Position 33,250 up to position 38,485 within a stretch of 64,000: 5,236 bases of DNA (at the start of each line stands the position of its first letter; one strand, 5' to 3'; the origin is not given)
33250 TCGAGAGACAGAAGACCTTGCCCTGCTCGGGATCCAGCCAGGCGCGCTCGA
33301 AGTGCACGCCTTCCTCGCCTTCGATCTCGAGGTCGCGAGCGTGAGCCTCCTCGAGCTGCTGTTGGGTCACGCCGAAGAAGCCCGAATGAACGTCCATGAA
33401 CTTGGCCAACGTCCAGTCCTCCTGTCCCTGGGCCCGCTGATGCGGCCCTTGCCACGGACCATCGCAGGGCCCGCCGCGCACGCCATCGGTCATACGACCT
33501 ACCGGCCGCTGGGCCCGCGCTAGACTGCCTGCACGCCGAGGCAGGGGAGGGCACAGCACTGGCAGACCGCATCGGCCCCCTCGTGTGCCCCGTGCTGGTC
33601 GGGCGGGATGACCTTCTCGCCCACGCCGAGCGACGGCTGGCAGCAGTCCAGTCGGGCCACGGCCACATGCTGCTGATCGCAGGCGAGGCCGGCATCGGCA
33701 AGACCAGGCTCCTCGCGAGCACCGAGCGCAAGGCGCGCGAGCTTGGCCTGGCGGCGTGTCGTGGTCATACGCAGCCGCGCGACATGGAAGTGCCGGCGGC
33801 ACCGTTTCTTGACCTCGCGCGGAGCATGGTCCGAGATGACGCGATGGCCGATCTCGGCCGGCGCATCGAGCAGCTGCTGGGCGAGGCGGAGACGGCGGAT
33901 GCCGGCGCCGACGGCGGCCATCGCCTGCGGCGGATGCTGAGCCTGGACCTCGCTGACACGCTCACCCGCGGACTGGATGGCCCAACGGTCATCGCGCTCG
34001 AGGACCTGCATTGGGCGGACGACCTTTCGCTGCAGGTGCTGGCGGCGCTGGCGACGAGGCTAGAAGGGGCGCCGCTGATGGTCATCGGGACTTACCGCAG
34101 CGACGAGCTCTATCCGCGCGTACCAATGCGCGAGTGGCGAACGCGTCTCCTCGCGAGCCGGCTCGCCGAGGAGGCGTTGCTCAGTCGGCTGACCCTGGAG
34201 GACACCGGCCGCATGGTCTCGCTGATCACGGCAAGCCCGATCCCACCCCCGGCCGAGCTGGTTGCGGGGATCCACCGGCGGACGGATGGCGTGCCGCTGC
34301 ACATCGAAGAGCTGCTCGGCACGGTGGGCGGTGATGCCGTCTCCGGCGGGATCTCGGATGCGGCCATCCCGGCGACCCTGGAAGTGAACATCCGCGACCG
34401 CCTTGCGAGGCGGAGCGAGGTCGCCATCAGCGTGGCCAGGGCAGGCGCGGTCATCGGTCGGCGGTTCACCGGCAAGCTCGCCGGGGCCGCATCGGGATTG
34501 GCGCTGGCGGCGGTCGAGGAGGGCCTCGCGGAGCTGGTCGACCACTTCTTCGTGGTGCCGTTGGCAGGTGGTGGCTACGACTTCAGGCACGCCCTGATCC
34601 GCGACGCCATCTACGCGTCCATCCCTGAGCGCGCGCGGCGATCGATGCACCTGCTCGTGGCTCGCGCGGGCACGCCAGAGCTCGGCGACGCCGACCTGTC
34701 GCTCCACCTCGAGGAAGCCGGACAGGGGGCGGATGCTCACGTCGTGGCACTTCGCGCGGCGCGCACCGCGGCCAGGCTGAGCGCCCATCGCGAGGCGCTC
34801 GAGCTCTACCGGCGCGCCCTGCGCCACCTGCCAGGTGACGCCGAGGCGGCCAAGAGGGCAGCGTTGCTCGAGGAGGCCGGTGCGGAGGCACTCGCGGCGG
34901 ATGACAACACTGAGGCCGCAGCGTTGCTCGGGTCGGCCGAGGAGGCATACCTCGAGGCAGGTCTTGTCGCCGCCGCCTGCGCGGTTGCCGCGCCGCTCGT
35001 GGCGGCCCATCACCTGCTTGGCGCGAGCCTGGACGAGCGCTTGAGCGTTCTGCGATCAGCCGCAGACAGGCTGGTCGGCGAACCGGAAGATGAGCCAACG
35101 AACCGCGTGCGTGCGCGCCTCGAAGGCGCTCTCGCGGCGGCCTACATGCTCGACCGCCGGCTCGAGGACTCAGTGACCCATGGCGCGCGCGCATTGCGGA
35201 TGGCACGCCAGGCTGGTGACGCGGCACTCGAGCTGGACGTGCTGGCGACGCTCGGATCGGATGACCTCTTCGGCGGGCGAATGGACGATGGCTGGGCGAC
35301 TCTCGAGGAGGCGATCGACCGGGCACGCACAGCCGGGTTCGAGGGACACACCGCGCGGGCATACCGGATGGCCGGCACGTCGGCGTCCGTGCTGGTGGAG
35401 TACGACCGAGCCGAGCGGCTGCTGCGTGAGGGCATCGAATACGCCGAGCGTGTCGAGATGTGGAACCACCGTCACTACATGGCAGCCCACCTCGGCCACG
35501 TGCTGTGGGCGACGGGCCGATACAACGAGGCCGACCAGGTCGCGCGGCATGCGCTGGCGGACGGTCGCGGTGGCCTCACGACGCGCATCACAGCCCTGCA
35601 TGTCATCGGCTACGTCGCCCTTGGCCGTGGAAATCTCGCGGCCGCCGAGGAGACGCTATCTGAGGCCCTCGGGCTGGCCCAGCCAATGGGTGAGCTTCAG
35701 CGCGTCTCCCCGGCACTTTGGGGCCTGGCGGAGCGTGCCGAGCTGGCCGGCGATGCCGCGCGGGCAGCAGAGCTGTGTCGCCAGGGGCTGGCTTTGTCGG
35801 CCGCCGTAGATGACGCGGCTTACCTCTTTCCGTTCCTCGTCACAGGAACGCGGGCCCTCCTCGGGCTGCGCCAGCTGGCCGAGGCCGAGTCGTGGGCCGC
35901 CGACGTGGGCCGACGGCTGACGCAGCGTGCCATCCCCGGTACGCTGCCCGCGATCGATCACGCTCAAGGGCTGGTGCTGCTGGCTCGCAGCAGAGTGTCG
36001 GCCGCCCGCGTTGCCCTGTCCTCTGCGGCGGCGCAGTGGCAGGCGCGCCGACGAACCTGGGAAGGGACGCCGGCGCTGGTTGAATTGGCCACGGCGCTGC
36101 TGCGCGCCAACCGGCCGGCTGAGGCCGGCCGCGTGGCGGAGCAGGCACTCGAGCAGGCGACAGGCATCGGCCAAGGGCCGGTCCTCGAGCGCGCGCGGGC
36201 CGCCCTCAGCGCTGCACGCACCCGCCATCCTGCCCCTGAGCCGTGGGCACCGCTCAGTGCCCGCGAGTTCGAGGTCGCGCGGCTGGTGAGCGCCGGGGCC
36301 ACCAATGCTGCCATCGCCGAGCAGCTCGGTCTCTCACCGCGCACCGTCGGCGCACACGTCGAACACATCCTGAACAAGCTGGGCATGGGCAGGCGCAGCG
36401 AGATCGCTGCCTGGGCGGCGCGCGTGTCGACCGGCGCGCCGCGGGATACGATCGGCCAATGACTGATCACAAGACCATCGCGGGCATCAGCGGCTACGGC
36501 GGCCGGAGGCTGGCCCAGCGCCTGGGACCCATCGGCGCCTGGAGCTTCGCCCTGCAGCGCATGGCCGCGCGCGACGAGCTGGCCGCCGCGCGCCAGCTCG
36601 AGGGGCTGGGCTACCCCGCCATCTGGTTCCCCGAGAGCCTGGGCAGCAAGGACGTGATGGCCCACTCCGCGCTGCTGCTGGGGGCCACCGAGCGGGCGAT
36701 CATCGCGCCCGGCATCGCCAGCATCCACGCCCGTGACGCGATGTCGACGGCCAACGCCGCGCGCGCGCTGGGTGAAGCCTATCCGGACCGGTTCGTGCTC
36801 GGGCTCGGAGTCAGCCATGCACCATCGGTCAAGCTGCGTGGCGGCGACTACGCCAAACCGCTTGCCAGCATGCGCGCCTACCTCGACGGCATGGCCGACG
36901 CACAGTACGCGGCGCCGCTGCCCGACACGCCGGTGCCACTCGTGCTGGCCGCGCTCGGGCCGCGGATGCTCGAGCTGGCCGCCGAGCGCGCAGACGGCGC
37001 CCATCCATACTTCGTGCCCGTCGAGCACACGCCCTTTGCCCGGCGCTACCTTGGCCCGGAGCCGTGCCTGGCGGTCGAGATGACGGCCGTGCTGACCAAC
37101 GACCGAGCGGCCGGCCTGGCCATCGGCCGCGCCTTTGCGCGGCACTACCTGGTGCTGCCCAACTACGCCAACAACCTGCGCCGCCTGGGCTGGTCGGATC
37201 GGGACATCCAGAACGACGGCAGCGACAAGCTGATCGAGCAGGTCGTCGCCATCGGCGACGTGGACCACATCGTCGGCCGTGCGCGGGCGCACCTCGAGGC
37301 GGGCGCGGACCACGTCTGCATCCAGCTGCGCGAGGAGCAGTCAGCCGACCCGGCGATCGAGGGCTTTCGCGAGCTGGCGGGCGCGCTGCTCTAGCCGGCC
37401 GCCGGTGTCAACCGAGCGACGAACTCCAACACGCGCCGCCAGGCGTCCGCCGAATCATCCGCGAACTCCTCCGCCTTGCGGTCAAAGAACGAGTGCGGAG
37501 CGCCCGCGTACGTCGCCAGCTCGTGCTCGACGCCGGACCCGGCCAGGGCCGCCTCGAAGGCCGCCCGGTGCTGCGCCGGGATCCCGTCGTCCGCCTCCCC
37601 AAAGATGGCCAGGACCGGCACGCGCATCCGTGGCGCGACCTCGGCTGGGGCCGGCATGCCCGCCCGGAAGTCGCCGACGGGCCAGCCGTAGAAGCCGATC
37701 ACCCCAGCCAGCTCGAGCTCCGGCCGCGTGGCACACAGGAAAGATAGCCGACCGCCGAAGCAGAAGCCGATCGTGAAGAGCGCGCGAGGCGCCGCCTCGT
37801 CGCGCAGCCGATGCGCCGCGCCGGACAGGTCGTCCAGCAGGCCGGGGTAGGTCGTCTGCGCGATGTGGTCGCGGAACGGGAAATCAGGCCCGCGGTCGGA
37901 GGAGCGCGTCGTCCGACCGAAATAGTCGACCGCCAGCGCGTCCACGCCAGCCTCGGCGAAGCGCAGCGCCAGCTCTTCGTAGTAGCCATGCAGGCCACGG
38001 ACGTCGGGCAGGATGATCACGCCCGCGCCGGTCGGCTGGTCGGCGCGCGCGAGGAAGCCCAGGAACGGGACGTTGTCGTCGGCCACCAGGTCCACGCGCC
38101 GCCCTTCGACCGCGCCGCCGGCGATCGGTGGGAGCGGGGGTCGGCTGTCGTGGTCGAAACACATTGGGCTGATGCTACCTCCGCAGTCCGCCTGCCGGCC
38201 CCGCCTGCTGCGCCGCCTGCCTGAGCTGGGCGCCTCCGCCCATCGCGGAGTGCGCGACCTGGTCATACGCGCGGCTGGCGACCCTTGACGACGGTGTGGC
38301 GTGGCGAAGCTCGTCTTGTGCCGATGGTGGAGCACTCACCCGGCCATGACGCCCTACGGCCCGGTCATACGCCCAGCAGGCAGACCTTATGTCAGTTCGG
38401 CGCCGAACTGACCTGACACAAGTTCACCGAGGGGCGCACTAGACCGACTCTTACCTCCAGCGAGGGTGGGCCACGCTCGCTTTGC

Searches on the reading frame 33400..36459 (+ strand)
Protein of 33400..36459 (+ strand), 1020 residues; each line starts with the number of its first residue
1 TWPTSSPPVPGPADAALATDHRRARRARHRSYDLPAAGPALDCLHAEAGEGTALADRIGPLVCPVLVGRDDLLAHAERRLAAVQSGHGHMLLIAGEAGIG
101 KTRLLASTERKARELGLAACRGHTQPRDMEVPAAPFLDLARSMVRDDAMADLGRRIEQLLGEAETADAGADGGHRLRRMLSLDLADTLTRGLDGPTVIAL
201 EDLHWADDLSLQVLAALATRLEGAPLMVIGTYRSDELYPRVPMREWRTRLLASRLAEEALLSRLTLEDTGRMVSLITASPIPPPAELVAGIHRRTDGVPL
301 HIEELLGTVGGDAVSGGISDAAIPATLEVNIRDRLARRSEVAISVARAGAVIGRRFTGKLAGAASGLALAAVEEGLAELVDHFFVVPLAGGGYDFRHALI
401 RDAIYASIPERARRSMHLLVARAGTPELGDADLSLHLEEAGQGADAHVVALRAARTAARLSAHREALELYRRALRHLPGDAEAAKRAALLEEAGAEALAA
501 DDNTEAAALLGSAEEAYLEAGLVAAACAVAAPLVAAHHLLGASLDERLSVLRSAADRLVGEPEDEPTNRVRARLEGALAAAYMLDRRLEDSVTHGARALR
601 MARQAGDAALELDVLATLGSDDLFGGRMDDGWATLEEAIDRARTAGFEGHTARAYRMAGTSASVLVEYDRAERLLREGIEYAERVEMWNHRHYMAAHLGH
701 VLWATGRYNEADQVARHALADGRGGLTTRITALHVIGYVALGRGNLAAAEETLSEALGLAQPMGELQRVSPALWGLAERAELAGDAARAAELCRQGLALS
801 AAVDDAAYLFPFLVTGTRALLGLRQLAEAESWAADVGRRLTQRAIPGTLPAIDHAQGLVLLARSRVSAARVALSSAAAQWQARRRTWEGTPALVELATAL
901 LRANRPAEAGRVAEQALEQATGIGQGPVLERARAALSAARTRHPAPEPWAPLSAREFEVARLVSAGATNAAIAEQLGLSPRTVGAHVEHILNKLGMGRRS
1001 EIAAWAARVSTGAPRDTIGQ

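Call 47: search_protein_families(library=pfam, proteins=[window:33400-36459:+], max_evalue=0.00001)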
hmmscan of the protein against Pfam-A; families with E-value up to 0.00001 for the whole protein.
window:33400-36459:+ (1020 aa): 3 families
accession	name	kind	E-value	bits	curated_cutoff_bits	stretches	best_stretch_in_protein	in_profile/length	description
PF13191.12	AAA_16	-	5.6e-21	76.2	32.6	1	66-229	2-167/167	AAA ATPase domain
PF00196.25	GerE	-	1.5e-15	57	23.5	1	951-1006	2-57/57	Bacterial regulatory proteins, luxR family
PF13424.12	TPR_12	-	3.1e-06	27.7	30.1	0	697-760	8-75/77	Tetratricopeptide repeat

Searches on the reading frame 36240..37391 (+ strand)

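Call 47: search_protein_families(library=pfam, proteins=[window:36240-37391:+], max_evalue=0.00001)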
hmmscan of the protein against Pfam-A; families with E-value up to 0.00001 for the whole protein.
window:36240-37391:+ (384 aa): 1 family
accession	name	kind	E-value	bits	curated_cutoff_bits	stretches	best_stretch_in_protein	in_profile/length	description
PF00296.26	Bac_luciferase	-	2e-21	77.1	27.9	1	108-357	20-313/314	Luciferase-like monooxygenase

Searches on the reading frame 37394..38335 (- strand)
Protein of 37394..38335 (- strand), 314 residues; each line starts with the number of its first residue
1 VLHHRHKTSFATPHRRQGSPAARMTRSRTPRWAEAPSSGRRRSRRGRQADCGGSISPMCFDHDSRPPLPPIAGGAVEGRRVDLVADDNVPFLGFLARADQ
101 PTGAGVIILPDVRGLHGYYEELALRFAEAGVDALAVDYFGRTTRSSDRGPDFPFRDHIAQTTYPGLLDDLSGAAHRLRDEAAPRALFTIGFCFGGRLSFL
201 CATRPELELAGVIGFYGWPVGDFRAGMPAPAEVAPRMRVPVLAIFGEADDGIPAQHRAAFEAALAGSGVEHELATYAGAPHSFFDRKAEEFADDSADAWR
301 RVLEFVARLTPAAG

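Call 47: search_protein_families(library=pfam, proteins=[window:37394-38335:-], max_evalue=0.00001)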
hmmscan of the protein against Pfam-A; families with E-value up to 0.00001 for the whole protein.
window:37394-38335:- (314 aa): 3 families
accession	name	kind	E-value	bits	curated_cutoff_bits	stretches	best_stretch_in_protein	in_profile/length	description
PF01738.24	DLH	-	1.2e-33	116.9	21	1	93-308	3-215/217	Dienelactone hydrolase family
PF12146.15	Hydrolase_4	-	1.3e-07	31.7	27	0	116-213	17-105/239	Serine aminopeptidase, S33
PF02230.22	Abhydrolase_2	-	1.2e-06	29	23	1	185-287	106-205/217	Phospholipase/Carboxylesterase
